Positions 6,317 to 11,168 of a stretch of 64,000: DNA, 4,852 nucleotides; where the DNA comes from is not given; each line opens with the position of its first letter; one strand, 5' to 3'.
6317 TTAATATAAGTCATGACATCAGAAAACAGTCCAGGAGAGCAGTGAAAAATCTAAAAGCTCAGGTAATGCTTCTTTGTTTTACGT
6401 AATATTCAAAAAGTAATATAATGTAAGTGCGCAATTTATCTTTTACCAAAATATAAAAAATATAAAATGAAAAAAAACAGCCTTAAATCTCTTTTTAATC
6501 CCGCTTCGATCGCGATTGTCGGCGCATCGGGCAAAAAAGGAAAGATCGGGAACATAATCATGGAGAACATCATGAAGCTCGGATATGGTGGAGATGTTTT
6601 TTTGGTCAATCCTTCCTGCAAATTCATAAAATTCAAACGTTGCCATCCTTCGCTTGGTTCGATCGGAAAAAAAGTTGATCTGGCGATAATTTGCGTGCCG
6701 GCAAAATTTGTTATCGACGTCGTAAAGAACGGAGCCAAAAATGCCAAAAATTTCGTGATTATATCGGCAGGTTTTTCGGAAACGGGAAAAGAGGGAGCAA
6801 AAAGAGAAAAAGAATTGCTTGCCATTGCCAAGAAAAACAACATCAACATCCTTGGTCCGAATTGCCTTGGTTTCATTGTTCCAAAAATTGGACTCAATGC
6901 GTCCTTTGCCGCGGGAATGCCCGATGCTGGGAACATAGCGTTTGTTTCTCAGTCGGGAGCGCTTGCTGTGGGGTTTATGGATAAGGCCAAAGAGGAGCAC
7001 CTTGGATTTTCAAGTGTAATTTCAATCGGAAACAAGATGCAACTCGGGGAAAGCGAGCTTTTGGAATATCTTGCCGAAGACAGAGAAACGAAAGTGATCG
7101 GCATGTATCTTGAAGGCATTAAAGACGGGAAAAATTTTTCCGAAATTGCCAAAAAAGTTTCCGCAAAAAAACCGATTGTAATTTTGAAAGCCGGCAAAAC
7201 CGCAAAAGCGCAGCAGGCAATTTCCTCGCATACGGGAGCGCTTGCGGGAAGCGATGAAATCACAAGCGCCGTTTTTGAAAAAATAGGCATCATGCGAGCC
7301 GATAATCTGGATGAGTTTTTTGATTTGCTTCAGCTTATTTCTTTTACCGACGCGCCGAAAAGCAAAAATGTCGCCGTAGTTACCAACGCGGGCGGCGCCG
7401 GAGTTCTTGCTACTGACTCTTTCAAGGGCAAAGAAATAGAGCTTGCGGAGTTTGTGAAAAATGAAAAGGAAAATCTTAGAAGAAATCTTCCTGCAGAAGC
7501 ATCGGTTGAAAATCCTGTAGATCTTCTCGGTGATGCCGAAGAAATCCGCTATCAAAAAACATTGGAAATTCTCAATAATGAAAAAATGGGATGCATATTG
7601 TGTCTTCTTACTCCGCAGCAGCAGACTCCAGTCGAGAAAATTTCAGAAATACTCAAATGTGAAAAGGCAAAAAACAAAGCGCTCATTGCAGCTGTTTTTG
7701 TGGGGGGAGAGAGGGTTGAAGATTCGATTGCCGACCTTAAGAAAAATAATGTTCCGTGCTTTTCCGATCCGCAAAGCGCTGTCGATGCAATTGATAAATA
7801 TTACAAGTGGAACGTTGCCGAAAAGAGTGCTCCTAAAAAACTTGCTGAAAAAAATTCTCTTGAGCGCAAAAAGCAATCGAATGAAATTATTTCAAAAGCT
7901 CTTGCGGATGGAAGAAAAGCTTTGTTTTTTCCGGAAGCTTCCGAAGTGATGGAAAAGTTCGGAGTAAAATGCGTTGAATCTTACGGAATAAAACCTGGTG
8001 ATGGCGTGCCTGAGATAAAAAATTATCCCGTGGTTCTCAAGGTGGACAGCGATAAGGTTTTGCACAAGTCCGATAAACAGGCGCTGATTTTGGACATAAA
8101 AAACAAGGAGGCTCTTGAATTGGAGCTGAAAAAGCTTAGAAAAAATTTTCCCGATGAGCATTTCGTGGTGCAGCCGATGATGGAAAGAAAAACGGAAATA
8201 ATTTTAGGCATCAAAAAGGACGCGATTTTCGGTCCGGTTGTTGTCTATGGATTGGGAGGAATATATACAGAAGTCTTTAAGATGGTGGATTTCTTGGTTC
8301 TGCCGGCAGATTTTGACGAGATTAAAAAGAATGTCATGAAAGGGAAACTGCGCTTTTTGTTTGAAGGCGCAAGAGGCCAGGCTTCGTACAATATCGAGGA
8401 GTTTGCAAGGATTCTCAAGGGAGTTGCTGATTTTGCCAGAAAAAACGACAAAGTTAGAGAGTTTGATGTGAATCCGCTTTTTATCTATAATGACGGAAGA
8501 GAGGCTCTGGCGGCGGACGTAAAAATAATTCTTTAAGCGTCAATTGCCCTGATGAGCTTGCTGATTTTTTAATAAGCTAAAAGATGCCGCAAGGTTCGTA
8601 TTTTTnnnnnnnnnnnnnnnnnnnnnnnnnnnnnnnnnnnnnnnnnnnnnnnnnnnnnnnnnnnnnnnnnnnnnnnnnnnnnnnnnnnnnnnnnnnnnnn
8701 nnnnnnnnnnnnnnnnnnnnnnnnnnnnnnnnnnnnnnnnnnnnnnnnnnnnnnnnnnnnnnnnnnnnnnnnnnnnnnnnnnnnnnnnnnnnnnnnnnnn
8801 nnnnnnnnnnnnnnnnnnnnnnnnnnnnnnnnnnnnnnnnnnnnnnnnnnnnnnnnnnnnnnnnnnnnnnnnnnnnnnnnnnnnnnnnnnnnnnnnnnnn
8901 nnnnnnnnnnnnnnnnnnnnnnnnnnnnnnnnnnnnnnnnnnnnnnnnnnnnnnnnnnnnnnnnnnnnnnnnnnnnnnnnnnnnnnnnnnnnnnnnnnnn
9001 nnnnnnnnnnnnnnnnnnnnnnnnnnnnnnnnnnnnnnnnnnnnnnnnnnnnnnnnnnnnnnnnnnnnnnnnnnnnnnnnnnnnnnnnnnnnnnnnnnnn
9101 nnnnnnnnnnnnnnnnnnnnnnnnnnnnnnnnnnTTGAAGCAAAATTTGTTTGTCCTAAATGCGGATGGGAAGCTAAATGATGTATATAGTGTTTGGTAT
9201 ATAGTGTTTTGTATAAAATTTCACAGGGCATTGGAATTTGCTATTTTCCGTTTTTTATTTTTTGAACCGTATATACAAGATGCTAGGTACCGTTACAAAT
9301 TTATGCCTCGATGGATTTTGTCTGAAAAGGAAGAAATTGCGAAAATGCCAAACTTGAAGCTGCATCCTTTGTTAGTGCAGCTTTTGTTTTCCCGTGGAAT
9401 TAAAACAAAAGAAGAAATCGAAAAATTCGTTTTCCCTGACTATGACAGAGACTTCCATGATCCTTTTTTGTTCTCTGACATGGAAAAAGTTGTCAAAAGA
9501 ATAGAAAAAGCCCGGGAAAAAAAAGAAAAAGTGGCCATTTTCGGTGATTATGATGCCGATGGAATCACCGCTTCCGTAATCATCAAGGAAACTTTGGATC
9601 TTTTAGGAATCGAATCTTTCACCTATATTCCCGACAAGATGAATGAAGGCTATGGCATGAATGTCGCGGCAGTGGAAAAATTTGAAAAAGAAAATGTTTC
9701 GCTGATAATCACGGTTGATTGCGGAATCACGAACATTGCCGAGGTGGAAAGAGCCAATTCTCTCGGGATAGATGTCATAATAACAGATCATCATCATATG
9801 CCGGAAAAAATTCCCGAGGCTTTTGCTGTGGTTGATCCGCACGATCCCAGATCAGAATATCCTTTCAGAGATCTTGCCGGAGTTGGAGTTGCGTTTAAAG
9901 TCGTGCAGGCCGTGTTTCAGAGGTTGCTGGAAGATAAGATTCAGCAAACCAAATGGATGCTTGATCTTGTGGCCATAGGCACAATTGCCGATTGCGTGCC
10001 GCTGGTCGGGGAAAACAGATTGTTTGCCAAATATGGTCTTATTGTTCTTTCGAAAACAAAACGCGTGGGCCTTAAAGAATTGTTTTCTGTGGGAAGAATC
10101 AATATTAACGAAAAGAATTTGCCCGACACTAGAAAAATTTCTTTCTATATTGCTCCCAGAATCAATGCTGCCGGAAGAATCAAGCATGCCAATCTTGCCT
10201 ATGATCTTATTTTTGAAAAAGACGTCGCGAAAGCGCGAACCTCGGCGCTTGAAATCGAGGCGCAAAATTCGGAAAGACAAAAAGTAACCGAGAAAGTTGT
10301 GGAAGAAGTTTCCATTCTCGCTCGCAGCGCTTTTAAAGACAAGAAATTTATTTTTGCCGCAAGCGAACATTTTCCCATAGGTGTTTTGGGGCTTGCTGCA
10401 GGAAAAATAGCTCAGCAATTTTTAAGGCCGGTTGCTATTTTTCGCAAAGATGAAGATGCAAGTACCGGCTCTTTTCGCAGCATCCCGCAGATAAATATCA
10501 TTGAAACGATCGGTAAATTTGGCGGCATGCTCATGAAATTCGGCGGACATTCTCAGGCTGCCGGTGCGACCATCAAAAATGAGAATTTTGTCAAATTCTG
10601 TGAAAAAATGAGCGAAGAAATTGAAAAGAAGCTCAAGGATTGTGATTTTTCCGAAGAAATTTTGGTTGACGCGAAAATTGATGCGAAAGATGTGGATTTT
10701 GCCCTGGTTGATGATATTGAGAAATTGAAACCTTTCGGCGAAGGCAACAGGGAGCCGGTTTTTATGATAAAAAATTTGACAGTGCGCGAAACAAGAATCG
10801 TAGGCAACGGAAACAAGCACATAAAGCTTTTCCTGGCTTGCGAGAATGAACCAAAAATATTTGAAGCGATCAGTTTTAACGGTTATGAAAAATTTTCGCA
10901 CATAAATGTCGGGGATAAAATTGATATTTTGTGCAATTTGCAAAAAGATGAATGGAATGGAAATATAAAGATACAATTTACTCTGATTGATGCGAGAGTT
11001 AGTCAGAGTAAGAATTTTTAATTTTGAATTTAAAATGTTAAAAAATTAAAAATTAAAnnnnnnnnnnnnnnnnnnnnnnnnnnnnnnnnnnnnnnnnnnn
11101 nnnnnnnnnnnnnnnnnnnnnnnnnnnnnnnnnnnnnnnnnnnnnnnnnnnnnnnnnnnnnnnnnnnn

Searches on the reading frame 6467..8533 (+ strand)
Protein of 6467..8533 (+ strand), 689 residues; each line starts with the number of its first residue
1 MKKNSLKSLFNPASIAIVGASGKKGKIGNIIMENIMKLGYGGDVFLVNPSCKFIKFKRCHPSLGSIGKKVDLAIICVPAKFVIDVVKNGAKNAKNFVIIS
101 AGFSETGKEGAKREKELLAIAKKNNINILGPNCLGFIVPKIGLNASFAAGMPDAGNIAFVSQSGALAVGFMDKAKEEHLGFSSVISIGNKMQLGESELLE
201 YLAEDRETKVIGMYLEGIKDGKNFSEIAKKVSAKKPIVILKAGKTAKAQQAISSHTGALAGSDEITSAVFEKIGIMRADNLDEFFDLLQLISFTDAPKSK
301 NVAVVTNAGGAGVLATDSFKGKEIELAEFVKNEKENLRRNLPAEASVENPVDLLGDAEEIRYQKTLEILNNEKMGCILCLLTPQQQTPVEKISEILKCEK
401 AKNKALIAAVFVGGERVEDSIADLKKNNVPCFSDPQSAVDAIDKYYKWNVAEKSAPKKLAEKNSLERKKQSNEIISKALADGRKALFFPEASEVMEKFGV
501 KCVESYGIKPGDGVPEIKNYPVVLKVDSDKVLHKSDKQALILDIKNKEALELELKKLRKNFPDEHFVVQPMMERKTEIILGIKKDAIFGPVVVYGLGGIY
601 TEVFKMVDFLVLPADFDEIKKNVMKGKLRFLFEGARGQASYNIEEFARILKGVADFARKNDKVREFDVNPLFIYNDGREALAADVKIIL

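Call 23: search_protein_families(library=pfam, proteins=[window:6467-8533:+], max_evalue=0.001)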
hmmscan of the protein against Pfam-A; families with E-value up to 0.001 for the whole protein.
window:6467-8533:+ (689 aa): 5 families
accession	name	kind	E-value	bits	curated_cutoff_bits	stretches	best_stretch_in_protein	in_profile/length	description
PF13607.11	Succ_CoA_lig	-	2.4e-53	180.1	27.4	1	154-290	1-137/138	Succinyl-CoA ligase like flavodoxin domain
PF13549.11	ATP-grasp_5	-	2.7e-42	145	27.6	1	477-689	1-221/221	ATP-grasp domain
PF13380.12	CoA_binding_2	-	1.9e-19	70.7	22.8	1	14-137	2-114/116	CoA binding domain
PF02629.25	CoA_binding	-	1.7e-07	32.3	22.3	1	12-102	3-97/97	CoA binding domain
PF19045.5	Ligase_CoA_2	-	2.2e-06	28.3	23.7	1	302-449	1-155/162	Ligase-CoA domain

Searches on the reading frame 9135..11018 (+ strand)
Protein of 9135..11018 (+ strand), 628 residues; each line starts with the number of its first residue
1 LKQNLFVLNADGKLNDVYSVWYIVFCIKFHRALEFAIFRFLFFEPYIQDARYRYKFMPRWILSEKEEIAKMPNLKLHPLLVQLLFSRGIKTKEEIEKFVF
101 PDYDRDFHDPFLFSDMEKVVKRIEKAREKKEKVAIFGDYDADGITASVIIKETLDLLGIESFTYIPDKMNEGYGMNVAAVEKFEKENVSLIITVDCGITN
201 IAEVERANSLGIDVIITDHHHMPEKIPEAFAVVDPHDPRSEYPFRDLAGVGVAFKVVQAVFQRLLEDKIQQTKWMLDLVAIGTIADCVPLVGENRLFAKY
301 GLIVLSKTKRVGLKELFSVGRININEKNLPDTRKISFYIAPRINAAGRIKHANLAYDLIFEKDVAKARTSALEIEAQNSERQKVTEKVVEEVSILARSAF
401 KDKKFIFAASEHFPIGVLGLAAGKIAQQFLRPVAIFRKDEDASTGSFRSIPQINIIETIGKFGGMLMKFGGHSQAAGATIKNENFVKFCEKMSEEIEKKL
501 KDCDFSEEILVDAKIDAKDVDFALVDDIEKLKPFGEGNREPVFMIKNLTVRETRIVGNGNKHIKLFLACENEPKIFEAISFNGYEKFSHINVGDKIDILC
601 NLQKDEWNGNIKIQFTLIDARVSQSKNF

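Call 23: search_protein_families(library=pfam, proteins=[window:9135-11018:+], max_evalue=0.001)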
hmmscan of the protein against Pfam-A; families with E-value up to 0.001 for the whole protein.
window:9135-11018:+ (628 aa): 3 families
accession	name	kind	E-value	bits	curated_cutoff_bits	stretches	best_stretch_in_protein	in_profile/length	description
PF17768.7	RecJ_OB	-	3.4e-30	104.7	27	1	511-619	1-107/107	RecJ OB domain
PF01368.27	DHH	-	5.6e-26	91.7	28.1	1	132-283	1-125/125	DHH family, N-terminal domain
PF02272.25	DHHA1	-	4.6e-11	43.5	25.9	1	404-497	3-101/102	DHHA1 domain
